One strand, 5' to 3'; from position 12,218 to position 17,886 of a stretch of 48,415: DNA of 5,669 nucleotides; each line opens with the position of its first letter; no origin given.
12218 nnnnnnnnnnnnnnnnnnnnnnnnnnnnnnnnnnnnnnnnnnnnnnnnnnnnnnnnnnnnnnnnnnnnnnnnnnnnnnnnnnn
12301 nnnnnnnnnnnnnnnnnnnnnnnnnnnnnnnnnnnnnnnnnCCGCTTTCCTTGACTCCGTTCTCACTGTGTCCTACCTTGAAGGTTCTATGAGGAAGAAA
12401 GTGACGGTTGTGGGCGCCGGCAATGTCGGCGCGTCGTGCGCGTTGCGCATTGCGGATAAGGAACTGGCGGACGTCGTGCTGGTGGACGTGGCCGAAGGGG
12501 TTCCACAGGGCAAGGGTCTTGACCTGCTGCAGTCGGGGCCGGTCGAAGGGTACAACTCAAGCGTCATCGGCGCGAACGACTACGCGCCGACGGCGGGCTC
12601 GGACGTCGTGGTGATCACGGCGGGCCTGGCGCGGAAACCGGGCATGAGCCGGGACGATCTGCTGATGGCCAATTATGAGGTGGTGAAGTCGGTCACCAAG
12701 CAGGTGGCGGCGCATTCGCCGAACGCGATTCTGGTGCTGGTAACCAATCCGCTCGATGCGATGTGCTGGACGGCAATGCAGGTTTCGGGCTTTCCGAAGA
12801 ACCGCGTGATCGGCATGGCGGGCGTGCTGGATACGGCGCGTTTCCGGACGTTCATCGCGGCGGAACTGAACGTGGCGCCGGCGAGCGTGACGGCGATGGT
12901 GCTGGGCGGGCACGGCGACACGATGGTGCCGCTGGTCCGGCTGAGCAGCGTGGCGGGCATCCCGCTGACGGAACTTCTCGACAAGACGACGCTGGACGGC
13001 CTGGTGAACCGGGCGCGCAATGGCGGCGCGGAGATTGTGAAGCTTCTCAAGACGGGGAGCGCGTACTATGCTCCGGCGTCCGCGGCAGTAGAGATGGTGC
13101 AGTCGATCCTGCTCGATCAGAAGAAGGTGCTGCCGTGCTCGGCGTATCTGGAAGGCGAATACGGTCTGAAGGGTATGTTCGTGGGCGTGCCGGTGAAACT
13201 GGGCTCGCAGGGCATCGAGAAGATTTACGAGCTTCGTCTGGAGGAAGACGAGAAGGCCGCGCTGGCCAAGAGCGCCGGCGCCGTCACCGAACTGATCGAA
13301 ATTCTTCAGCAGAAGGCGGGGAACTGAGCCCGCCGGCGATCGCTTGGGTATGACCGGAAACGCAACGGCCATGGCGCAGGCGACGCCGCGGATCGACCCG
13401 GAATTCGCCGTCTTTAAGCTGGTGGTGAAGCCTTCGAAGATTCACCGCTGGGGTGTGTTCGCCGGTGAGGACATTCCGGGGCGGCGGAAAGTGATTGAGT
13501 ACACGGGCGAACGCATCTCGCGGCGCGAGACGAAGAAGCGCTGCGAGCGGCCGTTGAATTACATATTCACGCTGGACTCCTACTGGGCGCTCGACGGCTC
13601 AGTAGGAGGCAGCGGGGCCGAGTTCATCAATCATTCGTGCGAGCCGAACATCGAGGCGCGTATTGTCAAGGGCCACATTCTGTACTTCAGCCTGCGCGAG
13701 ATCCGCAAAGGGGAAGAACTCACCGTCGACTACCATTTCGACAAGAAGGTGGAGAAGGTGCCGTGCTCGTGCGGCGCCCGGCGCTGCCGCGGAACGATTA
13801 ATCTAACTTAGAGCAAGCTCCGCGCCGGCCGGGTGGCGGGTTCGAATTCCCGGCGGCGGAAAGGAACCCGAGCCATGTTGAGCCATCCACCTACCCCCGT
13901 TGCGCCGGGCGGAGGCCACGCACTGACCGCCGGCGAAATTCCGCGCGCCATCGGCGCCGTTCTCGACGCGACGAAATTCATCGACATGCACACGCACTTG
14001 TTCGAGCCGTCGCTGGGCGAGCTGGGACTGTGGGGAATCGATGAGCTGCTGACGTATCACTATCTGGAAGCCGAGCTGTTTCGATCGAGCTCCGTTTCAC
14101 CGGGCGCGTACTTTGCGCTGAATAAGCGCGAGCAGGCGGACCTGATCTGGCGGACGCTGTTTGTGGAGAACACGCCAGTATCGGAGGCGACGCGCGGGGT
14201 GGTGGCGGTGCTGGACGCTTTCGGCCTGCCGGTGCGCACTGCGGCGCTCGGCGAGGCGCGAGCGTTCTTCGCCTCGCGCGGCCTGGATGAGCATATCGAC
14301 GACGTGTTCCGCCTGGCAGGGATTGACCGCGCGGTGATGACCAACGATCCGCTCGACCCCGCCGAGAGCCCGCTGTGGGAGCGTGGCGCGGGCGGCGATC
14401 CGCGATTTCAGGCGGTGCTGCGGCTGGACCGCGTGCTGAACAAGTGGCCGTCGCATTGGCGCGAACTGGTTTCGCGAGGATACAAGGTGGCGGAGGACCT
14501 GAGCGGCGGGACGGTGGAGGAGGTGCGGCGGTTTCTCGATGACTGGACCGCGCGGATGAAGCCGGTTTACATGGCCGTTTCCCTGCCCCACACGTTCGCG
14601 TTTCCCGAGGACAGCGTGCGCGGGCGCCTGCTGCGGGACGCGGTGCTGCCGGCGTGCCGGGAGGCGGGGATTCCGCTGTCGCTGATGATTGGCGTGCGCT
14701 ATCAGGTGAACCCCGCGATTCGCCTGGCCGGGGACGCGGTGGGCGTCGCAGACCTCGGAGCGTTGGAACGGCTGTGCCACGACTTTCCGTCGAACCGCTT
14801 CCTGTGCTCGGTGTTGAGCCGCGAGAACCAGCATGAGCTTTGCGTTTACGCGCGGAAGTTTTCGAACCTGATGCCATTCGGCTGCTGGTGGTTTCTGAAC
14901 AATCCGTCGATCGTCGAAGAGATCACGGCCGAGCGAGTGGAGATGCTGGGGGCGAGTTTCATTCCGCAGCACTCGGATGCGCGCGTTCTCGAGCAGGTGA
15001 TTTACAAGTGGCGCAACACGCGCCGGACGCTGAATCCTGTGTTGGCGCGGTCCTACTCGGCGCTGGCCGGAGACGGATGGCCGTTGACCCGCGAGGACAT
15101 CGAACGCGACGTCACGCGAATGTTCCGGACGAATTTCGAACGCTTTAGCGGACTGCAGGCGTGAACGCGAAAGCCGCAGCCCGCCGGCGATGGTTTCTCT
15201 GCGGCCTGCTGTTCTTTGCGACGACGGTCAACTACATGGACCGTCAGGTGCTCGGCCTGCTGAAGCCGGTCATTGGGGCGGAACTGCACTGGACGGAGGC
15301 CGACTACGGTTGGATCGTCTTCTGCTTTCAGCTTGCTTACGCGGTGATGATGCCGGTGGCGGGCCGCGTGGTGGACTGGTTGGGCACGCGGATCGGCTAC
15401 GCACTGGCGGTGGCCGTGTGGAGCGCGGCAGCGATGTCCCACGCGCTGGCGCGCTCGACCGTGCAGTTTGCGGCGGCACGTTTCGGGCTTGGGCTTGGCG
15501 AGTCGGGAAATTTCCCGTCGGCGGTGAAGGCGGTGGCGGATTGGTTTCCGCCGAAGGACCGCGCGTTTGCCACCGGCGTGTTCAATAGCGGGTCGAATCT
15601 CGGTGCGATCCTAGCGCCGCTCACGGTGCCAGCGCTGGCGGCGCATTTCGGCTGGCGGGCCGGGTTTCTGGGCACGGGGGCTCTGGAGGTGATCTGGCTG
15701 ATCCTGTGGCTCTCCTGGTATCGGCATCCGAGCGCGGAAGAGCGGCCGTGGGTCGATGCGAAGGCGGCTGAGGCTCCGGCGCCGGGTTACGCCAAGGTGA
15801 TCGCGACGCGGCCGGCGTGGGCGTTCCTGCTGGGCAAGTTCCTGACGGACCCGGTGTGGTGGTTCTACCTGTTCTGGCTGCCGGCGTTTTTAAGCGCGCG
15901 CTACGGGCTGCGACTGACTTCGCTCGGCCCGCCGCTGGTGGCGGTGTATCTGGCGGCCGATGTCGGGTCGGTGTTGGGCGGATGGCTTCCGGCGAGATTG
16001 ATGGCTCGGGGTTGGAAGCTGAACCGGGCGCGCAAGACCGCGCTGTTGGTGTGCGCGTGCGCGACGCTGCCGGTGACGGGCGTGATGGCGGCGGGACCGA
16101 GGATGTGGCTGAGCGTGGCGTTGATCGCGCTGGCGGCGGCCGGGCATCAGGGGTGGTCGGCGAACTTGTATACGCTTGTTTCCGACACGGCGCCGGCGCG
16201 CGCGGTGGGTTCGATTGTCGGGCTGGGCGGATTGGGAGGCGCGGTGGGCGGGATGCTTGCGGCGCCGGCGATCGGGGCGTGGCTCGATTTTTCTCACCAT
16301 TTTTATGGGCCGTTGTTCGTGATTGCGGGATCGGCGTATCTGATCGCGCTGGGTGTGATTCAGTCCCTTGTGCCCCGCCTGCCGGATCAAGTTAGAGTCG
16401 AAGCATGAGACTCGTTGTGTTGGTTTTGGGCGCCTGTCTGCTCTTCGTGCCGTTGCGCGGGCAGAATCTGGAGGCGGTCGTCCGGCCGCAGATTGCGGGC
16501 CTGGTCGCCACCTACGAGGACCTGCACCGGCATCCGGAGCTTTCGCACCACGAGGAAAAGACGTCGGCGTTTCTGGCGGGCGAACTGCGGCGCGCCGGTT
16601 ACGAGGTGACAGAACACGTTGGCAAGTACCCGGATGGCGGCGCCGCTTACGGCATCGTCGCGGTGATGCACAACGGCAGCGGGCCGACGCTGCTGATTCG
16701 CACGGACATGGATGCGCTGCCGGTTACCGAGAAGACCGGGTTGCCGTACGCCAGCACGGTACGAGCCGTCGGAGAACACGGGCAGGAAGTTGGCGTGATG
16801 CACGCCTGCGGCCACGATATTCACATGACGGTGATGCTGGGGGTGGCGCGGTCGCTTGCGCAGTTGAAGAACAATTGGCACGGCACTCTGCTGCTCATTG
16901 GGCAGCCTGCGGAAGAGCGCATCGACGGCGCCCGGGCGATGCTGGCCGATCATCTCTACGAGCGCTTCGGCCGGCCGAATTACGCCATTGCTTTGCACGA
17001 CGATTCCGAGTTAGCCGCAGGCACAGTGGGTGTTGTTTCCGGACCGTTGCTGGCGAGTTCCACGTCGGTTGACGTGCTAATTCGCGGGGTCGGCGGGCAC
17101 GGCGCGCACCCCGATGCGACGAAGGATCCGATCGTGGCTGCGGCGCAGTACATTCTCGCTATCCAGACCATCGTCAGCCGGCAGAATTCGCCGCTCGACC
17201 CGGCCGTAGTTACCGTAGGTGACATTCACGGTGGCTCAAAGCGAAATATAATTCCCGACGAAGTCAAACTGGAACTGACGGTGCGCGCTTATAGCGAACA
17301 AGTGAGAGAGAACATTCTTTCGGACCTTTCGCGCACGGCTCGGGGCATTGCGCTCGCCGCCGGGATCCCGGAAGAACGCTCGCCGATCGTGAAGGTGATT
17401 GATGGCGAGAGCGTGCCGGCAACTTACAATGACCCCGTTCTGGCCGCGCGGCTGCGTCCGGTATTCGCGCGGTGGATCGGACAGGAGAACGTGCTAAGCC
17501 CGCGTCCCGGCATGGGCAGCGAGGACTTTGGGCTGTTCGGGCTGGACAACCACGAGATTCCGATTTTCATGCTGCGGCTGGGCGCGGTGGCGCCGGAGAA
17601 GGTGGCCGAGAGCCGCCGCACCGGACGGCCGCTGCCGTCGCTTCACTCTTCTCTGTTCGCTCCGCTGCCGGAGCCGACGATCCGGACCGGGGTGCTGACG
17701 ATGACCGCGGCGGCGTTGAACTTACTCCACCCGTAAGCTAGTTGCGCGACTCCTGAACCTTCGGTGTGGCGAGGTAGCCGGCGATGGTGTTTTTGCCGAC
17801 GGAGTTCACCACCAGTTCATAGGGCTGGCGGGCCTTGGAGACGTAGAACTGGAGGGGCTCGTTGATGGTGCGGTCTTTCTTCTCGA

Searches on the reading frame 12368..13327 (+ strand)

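Call 83: search_protein_families(library=pfam, proteins=[window:12368-13327:+], max_evalue=0.0001)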
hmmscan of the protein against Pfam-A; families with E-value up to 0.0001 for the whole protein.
window:12368-13327:+ (319 aa): 2 families
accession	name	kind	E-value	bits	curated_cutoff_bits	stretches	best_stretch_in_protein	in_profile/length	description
PF00056.29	Ldh_1_N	-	5.3e-40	137.2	27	1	11-149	2-141/141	lactate/malate dehydrogenase, NAD binding domain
PF02866.23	Ldh_1_C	-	3.9e-35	121.9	22.6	1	154-311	3-168/174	lactate/malate dehydrogenase, alpha/beta C-terminal domain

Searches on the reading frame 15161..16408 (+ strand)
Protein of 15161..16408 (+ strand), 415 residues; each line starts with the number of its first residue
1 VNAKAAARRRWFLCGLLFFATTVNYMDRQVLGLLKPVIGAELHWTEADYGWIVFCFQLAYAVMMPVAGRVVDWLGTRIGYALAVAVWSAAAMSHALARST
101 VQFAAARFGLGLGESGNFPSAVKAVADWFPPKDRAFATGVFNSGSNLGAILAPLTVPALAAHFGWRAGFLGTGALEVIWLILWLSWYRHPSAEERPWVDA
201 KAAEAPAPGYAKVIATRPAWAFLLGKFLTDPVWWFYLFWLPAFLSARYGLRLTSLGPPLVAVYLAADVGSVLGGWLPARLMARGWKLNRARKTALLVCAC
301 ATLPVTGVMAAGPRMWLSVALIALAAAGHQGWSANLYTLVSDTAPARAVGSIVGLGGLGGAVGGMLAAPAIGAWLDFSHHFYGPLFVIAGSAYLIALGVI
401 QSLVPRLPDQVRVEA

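Call 8: search_protein_families(library=pfam, proteins=[window:15161-16408:+], max_evalue=0.001)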
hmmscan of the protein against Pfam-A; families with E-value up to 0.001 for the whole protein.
window:15161-16408:+ (415 aa): 3 families
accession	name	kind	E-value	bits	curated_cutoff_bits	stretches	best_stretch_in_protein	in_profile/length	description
PF07690.21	MFS_1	-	1.2e-56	192.6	33.4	2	17-368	1-347/347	Major Facilitator Superfamily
PF00083.30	Sugar_tr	-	1.3e-05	24.7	22.3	1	45-185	44-190/452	Sugar (and other) transporter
PF00854.27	PTR2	-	0.00029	20.3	27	1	112-184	44-119/392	POT family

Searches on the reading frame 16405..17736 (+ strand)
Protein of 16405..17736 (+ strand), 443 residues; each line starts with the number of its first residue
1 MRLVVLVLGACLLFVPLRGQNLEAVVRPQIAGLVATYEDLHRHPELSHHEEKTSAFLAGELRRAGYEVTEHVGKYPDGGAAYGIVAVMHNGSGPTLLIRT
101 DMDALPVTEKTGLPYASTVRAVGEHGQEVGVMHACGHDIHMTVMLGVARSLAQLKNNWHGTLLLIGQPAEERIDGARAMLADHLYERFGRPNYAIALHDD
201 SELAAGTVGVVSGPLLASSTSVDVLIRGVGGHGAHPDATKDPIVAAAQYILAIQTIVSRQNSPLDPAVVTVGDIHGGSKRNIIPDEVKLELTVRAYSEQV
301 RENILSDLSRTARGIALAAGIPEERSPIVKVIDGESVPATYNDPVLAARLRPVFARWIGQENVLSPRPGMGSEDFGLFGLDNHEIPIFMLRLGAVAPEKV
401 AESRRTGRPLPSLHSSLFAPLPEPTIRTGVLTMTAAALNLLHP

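Call 8: search_protein_families(library=pfam, proteins=[window:16405-17736:+], max_evalue=0.001)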
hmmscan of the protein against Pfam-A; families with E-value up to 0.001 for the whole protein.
window:16405-17736:+ (443 aa): 2 families
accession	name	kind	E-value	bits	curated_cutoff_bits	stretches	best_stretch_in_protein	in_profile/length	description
PF01546.33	Peptidase_M20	-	1.6e-28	100.5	24.6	1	97-393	1-175/206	Peptidase family M20/M25/M40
PF07687.19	M20_dimer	-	3e-13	50.1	21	1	220-309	7-96/107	Peptidase dimerisation domain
